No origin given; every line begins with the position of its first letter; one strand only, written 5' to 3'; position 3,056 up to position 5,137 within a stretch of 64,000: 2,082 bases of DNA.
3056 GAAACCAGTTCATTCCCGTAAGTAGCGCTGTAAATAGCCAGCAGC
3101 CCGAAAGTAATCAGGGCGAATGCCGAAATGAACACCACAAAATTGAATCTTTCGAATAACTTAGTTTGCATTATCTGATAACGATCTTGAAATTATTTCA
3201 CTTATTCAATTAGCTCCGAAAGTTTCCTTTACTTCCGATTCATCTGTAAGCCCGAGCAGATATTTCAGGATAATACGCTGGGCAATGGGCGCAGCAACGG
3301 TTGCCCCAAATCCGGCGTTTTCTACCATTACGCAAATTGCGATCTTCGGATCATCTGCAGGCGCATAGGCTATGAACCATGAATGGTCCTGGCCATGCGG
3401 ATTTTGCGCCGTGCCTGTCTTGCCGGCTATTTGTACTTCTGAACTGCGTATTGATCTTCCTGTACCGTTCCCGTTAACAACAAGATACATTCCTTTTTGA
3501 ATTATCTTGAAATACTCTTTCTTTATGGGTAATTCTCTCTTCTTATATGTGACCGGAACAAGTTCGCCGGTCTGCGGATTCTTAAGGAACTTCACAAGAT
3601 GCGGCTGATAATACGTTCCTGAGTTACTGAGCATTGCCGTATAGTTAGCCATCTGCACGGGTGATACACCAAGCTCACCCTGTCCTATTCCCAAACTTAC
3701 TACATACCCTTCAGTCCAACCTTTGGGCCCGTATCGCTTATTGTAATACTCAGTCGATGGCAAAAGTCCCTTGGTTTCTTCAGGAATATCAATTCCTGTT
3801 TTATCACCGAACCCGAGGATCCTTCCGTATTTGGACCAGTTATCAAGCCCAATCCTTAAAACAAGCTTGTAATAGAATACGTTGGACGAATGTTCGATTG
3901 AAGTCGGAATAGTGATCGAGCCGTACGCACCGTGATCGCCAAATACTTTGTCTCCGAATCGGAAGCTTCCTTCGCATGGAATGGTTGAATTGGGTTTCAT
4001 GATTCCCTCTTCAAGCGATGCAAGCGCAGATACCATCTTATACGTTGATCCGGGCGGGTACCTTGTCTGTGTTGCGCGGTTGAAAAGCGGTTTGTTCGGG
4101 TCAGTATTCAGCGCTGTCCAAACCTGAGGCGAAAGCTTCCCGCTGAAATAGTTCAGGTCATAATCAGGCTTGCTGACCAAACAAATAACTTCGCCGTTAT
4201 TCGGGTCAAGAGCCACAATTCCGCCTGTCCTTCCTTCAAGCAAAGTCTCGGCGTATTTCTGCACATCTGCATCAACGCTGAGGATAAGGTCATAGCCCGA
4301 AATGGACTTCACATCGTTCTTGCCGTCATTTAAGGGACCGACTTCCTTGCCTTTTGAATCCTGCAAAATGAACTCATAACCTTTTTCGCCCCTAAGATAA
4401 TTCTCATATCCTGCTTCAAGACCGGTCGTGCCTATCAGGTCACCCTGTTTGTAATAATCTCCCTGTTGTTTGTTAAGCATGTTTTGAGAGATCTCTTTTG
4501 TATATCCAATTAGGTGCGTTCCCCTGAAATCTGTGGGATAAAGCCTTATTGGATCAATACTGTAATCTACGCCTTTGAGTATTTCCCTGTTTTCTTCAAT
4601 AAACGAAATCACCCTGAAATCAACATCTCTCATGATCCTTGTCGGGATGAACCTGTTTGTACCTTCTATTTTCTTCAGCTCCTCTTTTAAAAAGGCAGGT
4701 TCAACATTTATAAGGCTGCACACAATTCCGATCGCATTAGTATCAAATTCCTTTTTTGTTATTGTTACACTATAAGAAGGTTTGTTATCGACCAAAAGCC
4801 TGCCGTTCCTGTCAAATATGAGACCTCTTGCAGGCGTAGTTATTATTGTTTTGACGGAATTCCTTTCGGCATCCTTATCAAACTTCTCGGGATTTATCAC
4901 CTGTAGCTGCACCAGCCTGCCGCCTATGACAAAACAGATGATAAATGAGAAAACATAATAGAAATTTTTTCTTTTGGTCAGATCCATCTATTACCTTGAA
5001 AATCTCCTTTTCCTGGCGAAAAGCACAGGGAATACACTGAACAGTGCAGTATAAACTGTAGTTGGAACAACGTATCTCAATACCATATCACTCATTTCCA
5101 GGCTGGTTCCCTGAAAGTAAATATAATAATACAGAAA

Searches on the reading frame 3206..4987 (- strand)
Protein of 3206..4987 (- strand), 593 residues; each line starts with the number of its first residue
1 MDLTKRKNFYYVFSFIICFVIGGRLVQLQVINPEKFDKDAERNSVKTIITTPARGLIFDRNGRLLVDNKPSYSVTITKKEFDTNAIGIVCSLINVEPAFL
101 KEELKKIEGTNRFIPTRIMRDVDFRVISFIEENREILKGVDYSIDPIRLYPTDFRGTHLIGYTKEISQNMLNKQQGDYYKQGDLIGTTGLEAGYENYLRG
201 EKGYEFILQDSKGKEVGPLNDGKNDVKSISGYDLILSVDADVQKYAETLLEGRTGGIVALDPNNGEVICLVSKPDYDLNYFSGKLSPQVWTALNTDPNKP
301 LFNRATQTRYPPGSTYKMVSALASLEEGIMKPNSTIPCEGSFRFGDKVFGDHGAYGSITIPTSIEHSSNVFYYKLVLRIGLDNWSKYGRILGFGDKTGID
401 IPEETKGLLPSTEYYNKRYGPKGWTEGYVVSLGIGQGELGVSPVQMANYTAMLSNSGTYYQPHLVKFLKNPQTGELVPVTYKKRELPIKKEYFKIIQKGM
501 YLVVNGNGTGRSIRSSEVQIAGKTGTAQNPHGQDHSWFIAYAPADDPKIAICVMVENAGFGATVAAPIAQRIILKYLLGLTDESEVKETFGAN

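Call 78: search_protein_families(library=ncbifam, max_evalue=1e-10, proteins=[window:3206-4987:-])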
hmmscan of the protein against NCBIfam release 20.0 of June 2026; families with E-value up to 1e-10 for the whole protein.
window:3206-4987:- (593 aa): 17 families
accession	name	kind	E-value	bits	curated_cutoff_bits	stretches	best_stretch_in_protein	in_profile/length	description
TIGR03423.1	pbp2_mrdA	equivalog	5.6e-176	586.6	455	1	7-577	3-591/593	penicillin-binding protein 2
NF008061.0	PRK10795.1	equivalog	1.1e-87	295.1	962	1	14-579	29-615/634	peptidoglycan DD-transpeptidase MrdA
TIGR02214.1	spoVD_pbp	equivalog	1.6e-63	215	688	1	13-576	7-554/636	stage V sporulation protein D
NF051842.1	PBP4_5_Efaec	equivalog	1.3e-54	185.8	700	1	40-561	151-651/668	penicillin-binding protein PBP4(5)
NF000237.1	MECA_PBP2A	equivalog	1.2e-45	156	750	1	52-556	149-634/668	PBP2a family beta-lactam-resistant peptidoglycan transpeptidase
NF000410.1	MECA1_pure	exception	3.6e-42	144.4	1480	1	52-557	148-633/666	PBP2a family beta-lactam-resistant peptidoglycan transpeptidase MecA1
NF000409.1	MECA_pure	exception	2e-41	142.3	1490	1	52-557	149-635/668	PBP2a family beta-lactam-resistant peptidoglycan transpeptidase MecA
NF000408.1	MECA2_pure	exception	1.1e-38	132.9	1525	1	51-557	148-635/668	PBP2a family beta-lactam-resistant peptidoglycan transpeptidase MecA2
NF000406.1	MECB_PBP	exception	3.3e-37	128.2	1450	1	41-558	137-645/674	PBP2a family beta-lactam-resistant peptidoglycan transpeptidase MecB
NF038278.1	strep_PBP2B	exception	1.3e-35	123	975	1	391-576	483-674/678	penicillin-binding protein PBP2B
NF000407.1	MECC_PBP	exception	9.3e-35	120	1500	1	52-557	146-635/665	PBP2a family beta-lactam-resistant peptidoglycan transpeptidase MecC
NF033378.1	MECD_PBP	exception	5.9e-34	117.4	1450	1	44-558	143-648/678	PBP2a family beta-lactam-resistant peptidoglycan transpeptidase MecD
NF053573.1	PBP2_PenA_Neis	exception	1.2e-33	116.5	1105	1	23-573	44-557/572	peptidoglycan D,D-transpeptidase PBP2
NF011685.0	PRK15105.1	subfamily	9.9e-29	100.3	737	1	22-573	39-554/588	peptidoglycan glycosyltransferase FtsI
NF038271.1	strep_PBP2X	exception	2.3e-25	88.9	1050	1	13-532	35-556/750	penicillin-binding protein PBP2X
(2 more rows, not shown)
